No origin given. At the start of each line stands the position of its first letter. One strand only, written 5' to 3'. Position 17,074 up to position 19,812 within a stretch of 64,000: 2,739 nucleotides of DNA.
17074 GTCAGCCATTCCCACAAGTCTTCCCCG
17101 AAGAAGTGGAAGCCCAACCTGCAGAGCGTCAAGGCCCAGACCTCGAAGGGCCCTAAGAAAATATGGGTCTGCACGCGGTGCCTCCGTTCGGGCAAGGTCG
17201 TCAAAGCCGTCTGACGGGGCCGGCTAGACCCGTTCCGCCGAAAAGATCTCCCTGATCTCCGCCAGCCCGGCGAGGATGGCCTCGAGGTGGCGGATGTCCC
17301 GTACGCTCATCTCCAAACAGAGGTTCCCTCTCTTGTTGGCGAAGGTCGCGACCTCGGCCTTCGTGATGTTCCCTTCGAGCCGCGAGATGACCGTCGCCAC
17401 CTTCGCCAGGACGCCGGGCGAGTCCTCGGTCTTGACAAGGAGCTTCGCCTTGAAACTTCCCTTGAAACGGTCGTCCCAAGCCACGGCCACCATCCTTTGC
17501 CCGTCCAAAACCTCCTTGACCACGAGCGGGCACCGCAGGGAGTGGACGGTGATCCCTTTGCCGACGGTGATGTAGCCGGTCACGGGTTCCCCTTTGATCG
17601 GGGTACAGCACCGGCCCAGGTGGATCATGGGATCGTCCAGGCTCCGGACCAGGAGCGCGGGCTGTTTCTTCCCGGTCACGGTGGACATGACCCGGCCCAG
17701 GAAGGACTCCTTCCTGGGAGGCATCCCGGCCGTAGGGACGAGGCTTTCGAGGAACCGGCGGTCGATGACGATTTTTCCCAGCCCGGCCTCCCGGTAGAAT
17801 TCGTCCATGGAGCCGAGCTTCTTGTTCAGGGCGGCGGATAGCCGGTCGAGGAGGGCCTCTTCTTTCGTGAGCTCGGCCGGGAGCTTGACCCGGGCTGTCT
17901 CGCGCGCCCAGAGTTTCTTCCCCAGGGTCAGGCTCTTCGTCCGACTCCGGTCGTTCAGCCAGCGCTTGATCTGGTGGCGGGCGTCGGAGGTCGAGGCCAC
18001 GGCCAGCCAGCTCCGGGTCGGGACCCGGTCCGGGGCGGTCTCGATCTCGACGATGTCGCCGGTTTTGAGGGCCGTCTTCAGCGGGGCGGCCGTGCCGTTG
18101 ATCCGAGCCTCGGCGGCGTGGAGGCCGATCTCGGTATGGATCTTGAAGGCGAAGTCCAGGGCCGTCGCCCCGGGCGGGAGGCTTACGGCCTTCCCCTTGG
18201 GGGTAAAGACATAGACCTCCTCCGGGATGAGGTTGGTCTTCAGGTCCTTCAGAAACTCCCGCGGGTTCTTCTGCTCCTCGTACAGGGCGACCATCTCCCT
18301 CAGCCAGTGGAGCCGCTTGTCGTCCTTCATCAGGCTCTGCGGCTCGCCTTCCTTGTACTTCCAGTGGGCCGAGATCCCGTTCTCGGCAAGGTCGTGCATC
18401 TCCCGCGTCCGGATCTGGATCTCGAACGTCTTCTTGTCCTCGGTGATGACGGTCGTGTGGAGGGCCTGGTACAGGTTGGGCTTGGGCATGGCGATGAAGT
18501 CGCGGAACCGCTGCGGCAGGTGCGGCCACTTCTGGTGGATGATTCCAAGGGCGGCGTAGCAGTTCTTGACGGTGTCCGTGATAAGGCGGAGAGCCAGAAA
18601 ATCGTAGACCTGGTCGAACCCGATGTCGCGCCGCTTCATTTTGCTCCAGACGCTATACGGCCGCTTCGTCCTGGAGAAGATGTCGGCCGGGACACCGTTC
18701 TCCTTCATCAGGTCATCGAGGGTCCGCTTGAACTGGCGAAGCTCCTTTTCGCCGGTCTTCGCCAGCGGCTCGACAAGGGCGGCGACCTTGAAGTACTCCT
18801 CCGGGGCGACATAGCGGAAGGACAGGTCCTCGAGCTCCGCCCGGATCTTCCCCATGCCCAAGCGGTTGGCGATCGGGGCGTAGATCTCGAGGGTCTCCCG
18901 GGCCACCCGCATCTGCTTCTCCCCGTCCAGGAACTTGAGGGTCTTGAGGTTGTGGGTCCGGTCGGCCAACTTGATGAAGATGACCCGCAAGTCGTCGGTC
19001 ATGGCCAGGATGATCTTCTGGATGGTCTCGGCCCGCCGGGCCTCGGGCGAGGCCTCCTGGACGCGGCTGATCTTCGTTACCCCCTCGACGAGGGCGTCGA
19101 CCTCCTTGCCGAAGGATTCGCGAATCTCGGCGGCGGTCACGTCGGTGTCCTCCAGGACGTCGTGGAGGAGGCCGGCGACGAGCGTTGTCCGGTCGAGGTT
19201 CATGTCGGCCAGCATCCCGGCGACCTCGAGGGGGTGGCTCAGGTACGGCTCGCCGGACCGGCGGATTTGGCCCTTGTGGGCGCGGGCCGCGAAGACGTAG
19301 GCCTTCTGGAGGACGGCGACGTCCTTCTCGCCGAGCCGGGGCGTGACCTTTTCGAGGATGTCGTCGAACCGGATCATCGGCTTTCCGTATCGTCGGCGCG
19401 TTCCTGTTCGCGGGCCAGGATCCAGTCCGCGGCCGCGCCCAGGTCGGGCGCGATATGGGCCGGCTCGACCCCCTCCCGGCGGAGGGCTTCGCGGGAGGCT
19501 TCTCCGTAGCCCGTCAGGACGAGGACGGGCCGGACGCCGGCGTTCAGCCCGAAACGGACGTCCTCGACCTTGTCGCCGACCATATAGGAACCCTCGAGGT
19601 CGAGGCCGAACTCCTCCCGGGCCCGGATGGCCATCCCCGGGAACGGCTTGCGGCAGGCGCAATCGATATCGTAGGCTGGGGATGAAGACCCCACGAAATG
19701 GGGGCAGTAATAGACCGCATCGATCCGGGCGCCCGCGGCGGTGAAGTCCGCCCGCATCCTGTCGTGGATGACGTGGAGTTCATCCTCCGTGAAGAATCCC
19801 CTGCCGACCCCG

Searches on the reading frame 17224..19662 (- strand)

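Call 67: search_protein_families(library=pfam, proteins=[window:17224-19662:-], max_evalue=0.0001)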
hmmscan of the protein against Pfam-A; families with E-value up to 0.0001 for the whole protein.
window:17224-19662:- (812 aa): 7 families
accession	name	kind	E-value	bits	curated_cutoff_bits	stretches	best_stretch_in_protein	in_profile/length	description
PF13328.12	HD_4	-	2.4e-48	164.2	27.2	1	121-270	1-155/156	HD domain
PF04607.23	RelA_SpoT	-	1e-38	132.5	27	1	330-440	1-112/113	Region found in RelA / SpoT proteins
PF02824.27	TGS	-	2.8e-17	62.9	22.2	1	483-540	1-58/60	TGS domain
PF13291.12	ACT_4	-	1.1e-12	48.9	27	1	735-811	3-80/80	ACT domain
PF01966.28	HD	-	9.8e-12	45.6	22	1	140-238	1-115/116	HD domain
PF01842.31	ACT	-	1.7e-06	28.1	27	1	741-798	3-59/66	ACT domain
PF22629.2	ACT_AHAS_ss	-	1.3e-05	25.7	27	1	741-805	1-64/67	AHAS small subunit-like ACT domain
